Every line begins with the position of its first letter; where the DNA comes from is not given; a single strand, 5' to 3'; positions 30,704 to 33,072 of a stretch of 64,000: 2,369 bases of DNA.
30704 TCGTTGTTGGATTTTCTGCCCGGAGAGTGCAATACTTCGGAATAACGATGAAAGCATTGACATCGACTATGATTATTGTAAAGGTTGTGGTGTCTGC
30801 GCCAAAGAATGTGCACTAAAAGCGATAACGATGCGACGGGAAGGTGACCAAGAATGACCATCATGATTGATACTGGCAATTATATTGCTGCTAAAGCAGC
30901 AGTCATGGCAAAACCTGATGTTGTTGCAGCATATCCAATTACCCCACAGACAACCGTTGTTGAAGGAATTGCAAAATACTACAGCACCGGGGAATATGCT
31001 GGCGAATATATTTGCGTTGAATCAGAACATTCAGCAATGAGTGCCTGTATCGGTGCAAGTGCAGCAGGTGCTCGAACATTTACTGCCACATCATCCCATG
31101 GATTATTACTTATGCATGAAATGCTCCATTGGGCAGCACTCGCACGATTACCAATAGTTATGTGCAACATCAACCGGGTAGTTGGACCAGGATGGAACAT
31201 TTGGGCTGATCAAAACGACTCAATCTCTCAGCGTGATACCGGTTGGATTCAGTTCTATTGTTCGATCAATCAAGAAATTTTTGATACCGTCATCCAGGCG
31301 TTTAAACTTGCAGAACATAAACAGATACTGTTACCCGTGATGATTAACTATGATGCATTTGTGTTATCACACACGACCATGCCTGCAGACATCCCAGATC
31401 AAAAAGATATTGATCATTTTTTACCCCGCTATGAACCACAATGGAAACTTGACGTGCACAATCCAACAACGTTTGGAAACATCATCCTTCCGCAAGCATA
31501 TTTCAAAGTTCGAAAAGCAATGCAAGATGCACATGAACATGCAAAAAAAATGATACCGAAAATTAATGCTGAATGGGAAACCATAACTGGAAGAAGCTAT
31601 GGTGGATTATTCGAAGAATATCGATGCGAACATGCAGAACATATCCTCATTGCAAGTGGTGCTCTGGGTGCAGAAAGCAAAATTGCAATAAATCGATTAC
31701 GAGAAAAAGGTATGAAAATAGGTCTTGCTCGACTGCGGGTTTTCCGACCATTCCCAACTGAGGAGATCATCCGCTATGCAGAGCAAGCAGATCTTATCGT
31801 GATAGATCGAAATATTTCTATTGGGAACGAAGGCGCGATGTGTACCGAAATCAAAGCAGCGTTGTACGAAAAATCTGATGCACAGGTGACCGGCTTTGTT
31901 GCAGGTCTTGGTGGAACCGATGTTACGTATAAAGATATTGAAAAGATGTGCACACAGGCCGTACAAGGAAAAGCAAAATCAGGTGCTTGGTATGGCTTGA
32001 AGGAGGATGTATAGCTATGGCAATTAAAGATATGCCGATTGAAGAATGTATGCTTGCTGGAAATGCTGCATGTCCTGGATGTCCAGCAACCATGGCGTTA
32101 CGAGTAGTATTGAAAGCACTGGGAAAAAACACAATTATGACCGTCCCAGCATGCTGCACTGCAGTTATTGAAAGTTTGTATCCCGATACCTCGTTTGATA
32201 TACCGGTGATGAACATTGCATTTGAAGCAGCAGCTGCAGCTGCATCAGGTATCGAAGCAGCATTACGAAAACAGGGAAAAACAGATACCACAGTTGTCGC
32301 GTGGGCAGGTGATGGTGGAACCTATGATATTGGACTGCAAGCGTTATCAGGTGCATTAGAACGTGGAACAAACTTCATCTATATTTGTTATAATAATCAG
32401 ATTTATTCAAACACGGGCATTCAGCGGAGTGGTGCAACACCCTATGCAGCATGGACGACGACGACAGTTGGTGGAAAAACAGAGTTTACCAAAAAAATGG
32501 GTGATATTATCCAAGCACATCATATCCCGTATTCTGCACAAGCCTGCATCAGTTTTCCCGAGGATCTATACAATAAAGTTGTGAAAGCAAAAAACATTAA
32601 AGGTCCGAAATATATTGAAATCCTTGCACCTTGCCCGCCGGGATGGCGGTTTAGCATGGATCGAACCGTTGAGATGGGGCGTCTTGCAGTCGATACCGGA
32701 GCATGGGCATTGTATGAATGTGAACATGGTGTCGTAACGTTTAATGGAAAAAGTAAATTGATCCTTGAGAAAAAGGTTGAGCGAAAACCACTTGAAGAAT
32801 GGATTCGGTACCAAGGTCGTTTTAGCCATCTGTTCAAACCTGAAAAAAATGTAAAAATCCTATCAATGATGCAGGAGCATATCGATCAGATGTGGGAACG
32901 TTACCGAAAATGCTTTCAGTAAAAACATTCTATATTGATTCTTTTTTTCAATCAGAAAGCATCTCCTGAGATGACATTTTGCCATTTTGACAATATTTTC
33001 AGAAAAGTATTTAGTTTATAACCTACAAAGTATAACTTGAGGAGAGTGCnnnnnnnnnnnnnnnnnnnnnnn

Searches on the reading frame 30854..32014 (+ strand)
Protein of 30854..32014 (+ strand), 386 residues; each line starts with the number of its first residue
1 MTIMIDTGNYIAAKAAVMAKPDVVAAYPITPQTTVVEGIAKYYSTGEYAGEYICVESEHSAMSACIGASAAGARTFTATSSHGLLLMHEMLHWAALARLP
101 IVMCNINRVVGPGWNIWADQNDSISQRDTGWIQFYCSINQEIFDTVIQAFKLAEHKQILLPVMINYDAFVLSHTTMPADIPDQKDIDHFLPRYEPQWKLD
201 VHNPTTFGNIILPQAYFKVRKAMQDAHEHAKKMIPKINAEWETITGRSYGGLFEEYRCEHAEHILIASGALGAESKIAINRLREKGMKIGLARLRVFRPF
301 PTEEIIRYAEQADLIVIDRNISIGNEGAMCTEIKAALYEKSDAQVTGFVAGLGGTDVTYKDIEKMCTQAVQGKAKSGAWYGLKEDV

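Call 91: search_protein_families(library=pfam, proteins=[window:30854-32014:+], max_evalue=0.00001)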
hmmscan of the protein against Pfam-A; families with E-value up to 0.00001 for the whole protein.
window:30854-32014:+ (386 aa): 2 families
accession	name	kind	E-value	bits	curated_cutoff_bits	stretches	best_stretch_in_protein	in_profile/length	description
PF01855.24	POR_N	-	1.7e-69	234.5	27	1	15-237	2-229/231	Pyruvate flavodoxin/ferredoxin oxidoreductase, thiamine diP-bdg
PF17147.9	PFOR_II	-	1.2e-28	99.9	27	1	261-362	1-102/102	Pyruvate:ferredoxin oxidoreductase core domain II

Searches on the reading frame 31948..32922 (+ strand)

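Call 91: search_protein_families(library=pfam, proteins=[window:31948-32922:+], max_evalue=0.00001)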
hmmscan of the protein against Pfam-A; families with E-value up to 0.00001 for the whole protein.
window:31948-32922:+ (324 aa): 1 family
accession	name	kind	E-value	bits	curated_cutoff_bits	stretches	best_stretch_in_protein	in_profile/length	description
PF02775.26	TPP_enzyme_C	-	2.9e-18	66.5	21.9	1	86-225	24-151/151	Thiamine pyrophosphate enzyme, C-terminal TPP binding domain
